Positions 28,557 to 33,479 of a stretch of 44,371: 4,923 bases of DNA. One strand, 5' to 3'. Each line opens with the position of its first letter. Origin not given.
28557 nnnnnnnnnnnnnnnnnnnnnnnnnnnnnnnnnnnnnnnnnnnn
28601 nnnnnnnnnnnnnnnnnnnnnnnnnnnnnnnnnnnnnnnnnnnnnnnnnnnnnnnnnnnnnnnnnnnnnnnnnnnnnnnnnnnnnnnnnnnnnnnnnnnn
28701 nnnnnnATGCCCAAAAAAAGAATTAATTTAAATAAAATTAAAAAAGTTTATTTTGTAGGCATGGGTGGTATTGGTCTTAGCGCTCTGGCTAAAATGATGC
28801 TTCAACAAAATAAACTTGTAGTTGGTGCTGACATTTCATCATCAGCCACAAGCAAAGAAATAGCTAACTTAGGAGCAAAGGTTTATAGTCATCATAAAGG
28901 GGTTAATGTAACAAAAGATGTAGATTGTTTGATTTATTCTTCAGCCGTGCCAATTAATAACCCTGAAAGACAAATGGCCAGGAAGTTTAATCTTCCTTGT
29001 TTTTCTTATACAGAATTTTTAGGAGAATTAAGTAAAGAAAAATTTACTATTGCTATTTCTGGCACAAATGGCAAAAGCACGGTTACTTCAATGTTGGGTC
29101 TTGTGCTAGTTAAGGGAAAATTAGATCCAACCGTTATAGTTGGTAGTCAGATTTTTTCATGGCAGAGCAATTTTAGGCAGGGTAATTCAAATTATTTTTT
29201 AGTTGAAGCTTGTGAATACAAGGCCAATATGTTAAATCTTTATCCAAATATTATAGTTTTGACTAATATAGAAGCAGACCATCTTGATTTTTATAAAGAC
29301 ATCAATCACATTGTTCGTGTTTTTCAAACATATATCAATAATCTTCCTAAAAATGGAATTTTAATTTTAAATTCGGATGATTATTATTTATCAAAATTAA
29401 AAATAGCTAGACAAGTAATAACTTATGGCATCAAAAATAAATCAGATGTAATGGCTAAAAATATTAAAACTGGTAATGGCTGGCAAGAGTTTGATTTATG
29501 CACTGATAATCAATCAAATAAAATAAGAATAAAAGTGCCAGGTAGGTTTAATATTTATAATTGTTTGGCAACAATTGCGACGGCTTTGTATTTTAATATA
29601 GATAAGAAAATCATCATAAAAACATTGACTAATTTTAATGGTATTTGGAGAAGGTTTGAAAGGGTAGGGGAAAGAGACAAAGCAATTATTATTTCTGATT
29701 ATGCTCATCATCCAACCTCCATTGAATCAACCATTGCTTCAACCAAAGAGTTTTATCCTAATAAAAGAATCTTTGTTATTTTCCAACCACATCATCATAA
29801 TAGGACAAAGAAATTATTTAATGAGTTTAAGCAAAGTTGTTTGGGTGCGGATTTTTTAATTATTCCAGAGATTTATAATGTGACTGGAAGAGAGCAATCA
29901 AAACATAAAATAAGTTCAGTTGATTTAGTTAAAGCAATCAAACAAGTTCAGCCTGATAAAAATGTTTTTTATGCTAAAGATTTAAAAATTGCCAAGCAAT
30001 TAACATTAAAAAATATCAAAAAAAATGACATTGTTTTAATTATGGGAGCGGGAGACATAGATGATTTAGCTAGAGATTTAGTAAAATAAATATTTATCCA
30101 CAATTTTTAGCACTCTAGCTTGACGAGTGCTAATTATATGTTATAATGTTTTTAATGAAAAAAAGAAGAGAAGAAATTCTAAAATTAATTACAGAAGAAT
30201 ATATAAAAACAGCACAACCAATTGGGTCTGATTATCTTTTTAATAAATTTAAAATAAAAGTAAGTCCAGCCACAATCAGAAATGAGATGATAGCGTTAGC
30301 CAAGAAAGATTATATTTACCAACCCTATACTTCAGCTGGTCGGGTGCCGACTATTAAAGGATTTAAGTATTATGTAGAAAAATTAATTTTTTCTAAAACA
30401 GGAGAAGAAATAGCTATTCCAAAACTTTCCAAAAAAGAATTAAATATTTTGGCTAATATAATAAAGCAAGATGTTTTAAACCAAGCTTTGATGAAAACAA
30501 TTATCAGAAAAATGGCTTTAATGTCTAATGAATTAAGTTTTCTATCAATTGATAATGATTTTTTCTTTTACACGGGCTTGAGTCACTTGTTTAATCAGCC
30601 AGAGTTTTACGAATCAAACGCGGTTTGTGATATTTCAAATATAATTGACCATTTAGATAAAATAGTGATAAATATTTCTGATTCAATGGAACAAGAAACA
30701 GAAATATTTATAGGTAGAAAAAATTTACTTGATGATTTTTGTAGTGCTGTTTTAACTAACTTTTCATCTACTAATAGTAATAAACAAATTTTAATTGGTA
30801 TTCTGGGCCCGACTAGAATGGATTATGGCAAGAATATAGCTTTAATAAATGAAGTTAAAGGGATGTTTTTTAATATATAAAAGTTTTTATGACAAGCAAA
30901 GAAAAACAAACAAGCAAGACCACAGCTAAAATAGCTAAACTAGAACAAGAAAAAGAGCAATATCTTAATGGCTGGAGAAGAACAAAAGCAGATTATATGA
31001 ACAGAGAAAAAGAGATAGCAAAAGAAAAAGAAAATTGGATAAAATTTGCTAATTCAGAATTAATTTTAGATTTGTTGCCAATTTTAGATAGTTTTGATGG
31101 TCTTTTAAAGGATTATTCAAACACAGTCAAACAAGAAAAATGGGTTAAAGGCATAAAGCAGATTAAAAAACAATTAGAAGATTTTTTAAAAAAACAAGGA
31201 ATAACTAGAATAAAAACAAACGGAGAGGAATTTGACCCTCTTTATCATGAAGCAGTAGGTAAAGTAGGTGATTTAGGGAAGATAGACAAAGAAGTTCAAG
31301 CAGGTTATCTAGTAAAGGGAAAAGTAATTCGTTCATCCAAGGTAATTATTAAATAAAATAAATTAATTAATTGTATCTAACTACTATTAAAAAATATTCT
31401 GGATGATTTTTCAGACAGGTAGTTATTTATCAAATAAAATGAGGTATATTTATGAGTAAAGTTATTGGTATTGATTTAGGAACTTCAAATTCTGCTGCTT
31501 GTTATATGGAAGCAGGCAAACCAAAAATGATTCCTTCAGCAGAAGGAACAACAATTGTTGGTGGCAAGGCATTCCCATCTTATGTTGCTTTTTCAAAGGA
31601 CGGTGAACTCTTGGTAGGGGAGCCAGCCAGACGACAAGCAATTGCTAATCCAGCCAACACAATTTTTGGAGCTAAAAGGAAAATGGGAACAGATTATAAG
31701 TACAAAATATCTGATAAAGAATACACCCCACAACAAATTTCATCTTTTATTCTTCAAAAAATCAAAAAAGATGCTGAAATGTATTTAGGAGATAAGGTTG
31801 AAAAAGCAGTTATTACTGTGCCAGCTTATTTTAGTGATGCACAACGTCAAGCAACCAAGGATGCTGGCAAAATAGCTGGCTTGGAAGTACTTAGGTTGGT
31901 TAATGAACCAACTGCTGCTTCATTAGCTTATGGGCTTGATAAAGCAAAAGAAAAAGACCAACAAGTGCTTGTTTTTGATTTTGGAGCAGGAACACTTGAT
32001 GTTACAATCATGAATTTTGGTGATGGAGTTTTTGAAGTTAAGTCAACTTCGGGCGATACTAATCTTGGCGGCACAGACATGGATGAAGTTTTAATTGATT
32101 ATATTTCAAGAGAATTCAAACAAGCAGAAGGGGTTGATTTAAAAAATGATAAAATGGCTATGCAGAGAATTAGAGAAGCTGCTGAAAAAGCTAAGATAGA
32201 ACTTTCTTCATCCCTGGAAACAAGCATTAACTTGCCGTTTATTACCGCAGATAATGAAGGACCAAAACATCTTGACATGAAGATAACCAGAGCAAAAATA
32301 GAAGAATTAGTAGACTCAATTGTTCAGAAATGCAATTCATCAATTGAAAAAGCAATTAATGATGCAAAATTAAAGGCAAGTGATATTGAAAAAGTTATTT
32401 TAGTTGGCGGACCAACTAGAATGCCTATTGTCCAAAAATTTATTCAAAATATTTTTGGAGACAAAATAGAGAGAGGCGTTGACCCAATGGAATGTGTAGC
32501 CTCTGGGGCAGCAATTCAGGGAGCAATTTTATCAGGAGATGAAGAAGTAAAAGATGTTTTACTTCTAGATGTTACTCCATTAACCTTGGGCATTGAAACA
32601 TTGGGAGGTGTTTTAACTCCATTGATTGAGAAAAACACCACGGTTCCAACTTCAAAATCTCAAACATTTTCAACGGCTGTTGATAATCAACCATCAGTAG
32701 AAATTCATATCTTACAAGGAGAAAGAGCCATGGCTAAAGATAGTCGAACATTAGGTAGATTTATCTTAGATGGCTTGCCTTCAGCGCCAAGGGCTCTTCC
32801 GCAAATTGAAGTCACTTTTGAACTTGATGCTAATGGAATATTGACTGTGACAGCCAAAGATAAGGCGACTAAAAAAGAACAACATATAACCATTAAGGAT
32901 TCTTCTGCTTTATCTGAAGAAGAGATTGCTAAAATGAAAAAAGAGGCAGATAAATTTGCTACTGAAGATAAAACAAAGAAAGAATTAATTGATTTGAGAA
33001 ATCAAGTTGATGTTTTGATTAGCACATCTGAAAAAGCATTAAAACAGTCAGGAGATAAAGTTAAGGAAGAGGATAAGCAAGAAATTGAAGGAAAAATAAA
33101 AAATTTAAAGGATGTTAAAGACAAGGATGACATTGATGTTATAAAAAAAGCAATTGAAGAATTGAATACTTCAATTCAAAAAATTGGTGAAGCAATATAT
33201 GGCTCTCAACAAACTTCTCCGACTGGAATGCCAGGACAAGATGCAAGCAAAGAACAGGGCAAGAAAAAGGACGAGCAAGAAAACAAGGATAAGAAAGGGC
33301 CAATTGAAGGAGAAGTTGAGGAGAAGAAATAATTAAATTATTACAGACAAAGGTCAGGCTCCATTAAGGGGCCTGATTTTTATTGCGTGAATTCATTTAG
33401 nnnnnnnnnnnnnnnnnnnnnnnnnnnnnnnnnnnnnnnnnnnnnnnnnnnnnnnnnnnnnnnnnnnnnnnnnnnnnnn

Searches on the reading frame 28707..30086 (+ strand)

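Call 100: search_protein_families(library=pfam, proteins=[window:28707-30086:+], max_evalue=0.00001)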
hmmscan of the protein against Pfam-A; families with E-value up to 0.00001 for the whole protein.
window:28707-30086:+ (460 aa): 3 families
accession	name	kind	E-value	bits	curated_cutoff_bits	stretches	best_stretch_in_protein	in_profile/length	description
PF08245.18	Mur_ligase_M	-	4.3e-31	108.9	24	1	117-293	1-200/200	Mur ligase middle domain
PF02875.26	Mur_ligase_C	-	4.6e-20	73.2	28.4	1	315-449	1-127/127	Mur ligase, glutamate ligase domain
PF01225.30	Mur_ligase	-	2.2e-16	60.4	21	1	13-111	1-93/95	Mur ligase family, catalytic domain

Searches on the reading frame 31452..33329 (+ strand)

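Call 17: search_protein_families(library=pfam, proteins=[window:31452-33329:+], max_evalue=0.001)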
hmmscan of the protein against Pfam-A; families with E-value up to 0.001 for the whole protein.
window:31452-33329:+ (626 aa): 3 families
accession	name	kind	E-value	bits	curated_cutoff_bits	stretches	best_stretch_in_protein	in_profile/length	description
PF00012.26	HSP70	-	6.8e-223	741.7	20.6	1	4-583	1-598/599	Hsp70 protein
PF06723.19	MreB_Mbl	-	4.6e-20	72.2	27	1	4-355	3-317/327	MreB/Mbl protein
PF02782.22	FGGY_C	-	0.00053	20.3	27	1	304-359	145-196/198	FGGY family of carbohydrate kinases, C-terminal domain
